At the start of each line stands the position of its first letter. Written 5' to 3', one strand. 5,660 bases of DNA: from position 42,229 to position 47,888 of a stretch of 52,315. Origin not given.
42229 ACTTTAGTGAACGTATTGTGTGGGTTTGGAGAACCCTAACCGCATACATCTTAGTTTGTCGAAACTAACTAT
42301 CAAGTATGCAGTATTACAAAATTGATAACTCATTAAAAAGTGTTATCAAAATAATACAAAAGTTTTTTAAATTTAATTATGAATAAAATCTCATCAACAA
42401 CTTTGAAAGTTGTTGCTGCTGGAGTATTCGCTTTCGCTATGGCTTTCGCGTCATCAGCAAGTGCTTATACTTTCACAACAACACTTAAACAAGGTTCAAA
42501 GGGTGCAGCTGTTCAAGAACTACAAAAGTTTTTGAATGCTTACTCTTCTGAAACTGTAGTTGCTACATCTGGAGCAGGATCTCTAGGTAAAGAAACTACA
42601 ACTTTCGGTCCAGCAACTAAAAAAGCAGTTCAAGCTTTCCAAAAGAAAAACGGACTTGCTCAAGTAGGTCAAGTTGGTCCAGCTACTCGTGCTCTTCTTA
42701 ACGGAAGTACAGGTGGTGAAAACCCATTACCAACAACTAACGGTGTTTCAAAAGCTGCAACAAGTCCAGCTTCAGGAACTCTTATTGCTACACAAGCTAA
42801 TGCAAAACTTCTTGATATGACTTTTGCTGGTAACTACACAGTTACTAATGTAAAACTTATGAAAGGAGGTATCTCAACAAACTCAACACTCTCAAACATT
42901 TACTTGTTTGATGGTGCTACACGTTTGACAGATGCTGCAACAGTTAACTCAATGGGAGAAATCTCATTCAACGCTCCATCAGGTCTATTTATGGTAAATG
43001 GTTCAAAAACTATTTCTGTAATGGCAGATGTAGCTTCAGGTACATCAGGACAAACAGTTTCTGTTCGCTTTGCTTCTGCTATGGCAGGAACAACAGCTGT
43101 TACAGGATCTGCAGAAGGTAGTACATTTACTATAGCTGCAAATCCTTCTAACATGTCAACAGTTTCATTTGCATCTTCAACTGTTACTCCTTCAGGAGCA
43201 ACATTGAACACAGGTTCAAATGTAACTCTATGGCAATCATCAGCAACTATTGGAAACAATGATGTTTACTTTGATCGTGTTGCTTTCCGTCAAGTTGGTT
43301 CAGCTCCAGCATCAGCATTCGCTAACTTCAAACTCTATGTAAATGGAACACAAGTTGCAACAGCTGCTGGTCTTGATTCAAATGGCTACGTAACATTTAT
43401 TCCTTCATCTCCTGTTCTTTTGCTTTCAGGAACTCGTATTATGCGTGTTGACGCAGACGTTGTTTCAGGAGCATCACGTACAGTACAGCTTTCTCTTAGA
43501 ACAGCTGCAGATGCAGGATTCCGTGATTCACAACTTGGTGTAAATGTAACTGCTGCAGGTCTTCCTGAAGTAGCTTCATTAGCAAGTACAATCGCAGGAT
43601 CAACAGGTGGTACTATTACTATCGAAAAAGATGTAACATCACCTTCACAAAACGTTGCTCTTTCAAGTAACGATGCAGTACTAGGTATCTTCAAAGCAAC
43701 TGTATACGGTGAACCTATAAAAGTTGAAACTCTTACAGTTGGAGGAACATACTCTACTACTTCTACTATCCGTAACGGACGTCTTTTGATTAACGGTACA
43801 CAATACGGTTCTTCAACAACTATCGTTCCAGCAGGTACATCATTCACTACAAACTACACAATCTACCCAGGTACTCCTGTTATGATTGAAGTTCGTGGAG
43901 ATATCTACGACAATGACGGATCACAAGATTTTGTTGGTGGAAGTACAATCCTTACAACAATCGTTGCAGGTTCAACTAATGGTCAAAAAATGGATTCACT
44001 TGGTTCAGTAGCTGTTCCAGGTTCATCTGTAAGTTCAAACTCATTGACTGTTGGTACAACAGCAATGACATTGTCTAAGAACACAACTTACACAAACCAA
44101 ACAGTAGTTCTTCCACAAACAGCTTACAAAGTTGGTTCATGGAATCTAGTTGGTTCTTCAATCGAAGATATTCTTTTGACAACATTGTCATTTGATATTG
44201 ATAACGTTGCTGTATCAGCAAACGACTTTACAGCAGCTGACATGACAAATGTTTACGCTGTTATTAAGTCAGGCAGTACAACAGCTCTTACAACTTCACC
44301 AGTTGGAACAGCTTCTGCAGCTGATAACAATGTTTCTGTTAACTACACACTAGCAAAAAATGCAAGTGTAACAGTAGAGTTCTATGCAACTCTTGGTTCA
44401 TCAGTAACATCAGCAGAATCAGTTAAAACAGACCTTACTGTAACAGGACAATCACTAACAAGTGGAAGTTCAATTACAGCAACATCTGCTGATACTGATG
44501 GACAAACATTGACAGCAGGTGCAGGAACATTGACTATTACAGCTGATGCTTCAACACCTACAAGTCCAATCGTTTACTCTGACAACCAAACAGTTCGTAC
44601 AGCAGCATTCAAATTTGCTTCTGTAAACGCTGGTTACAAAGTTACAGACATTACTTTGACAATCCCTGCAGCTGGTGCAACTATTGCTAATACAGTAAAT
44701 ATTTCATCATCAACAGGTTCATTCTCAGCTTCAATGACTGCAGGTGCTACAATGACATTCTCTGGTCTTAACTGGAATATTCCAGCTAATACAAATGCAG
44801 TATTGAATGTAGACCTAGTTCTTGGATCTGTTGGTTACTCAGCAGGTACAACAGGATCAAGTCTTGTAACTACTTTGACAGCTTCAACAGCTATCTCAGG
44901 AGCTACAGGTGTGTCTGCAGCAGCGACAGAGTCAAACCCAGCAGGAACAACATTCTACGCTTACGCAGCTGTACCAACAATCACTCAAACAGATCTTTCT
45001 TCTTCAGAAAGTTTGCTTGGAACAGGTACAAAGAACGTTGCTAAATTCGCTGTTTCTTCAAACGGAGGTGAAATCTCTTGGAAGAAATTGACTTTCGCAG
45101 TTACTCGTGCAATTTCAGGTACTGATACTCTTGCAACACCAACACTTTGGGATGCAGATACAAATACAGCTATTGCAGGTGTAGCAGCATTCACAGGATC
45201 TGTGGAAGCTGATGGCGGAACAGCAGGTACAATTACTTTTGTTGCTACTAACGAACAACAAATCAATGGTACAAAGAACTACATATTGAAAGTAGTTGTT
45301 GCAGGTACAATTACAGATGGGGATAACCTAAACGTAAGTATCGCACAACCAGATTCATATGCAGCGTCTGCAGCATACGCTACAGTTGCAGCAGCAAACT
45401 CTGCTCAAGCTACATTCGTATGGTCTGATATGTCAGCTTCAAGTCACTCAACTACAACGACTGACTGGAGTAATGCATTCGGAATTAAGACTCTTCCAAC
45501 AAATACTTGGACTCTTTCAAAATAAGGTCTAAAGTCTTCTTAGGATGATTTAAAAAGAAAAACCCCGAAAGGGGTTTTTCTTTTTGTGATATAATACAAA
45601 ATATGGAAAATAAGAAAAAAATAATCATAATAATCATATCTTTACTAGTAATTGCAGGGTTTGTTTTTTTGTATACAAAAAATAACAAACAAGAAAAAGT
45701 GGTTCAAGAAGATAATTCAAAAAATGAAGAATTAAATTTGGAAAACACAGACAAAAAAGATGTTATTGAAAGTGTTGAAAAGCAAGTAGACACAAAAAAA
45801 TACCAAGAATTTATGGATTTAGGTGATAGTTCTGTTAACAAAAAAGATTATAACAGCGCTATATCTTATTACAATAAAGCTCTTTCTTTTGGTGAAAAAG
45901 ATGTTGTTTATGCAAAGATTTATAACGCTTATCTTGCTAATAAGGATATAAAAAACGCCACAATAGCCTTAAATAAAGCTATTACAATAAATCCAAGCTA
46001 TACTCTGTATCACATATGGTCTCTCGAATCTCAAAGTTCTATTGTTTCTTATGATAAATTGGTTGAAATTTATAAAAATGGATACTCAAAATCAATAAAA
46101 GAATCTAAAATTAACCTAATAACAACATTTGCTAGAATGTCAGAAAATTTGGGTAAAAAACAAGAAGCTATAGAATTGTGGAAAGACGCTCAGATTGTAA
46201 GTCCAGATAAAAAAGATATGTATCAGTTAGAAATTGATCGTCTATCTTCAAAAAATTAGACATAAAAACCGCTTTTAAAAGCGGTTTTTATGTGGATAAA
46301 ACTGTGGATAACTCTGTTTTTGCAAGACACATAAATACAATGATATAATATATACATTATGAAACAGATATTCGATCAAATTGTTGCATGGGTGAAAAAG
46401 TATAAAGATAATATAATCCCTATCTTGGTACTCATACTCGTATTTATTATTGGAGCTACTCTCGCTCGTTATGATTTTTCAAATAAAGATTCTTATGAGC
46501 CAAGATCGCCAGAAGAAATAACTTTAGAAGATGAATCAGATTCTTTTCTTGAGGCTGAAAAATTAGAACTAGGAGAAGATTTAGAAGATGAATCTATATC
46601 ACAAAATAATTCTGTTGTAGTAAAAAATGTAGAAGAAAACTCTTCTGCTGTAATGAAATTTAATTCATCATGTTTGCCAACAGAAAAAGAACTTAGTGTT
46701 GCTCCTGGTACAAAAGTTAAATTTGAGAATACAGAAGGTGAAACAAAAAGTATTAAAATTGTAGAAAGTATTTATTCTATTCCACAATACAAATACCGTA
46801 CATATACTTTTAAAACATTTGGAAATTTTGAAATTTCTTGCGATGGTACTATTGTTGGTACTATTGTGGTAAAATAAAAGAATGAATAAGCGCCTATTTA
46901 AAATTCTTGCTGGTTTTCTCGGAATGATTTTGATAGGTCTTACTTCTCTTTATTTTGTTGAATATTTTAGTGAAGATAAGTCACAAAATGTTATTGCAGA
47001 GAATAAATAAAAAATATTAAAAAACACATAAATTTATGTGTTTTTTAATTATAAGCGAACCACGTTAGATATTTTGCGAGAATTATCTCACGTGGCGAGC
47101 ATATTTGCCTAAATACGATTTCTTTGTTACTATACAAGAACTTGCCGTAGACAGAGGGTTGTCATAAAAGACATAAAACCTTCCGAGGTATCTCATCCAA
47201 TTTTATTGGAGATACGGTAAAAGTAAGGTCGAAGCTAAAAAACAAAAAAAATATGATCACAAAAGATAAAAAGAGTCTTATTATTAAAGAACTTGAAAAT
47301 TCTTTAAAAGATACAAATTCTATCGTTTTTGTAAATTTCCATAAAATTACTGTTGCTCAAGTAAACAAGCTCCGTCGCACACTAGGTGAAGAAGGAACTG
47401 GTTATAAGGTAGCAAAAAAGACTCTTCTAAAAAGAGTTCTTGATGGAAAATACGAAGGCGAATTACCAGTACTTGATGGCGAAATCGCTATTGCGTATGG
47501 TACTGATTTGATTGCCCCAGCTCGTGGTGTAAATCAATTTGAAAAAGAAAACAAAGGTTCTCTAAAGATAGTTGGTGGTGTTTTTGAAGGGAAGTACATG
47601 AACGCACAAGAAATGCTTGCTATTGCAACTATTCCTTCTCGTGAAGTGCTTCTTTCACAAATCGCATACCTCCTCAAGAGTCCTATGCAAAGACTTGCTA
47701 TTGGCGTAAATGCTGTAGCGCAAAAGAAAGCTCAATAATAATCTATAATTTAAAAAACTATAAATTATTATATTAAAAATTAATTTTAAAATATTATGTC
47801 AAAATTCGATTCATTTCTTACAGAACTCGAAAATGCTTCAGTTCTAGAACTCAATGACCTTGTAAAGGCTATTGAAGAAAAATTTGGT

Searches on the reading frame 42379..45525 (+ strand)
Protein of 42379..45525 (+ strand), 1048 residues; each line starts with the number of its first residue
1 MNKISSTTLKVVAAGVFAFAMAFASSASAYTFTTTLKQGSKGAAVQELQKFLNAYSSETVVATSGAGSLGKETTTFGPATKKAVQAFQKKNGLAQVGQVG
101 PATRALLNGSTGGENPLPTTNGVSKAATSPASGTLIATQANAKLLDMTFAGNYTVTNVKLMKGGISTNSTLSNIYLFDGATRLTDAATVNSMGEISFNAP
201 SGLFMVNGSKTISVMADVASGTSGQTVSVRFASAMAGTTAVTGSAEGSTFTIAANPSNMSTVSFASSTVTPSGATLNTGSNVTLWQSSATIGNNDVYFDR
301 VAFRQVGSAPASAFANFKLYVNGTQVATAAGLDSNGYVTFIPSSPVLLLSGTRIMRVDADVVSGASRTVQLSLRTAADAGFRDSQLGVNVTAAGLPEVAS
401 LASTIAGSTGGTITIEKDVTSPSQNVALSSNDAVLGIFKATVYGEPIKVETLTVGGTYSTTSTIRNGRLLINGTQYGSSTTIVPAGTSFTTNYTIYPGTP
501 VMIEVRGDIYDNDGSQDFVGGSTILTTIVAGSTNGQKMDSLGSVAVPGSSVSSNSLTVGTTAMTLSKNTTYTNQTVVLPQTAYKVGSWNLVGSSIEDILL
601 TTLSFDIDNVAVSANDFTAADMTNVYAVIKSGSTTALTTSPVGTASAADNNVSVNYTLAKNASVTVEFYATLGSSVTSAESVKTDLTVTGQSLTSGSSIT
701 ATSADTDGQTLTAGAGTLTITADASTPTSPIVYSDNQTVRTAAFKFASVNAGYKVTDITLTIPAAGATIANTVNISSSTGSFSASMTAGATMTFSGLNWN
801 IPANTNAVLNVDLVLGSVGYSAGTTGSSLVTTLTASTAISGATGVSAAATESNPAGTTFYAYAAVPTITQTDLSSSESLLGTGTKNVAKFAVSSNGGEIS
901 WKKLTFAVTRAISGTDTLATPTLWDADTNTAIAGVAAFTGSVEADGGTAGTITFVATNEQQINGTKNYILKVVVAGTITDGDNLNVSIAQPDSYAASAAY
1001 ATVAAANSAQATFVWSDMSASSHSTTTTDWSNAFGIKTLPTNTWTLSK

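Call 75: search_protein_families(library=pfam, proteins=[window:42379-45525:+], max_evalue=0.001)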
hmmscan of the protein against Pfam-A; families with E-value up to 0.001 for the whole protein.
window:42379-45525:+ (1048 aa): 1 family
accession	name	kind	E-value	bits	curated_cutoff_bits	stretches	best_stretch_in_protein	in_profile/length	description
PF01471.23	PG_binding_1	-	8e-12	45.6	23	1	42-107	2-57/57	Putative peptidoglycan binding domain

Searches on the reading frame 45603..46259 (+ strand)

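Call 75: search_protein_families(library=pfam, proteins=[window:45603-46259:+], max_evalue=0.001)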
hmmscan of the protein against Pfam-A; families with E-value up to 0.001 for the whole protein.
window:45603-46259:+ (218 aa): 5 families
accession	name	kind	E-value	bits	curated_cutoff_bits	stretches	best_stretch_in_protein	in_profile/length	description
PF07719.23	TPR_2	-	1.9e-09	37.4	27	0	71-95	5-29/34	Tetratricopeptide repeat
PF13181.12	TPR_8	-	1.7e-08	34.4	25.7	0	72-95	6-29/34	Tetratricopeptide repeat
PF00515.34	TPR_1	-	2e-08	34.1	27.8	0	74-95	8-29/34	Tetratricopeptide repeat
PF25575.1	TPR_BSK1_C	-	5.3e-06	26.7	42.2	1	63-133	35-110/118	Serine/threonine-protein kinase BSK1-like, TPR repeats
PF13428.12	TPR_14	-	0.00048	21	23.5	0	108-137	9-38/44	Tetratricopeptide repeat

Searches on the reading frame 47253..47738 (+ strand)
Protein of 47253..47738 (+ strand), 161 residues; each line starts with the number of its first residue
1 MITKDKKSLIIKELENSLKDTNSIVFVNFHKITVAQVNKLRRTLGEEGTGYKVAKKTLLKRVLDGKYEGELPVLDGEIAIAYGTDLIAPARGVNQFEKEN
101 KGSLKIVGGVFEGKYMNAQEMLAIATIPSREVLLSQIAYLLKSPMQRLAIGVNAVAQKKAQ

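Call 75: search_protein_families(library=pfam, proteins=[window:47253-47738:+], max_evalue=0.001)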
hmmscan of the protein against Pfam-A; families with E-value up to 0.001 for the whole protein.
window:47253-47738:+ (161 aa): 1 family
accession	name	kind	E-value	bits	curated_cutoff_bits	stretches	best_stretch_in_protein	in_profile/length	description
PF00466.25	Ribosomal_L10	-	2.8e-18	66.3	22.8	1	3-98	2-100/100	Ribosomal protein L10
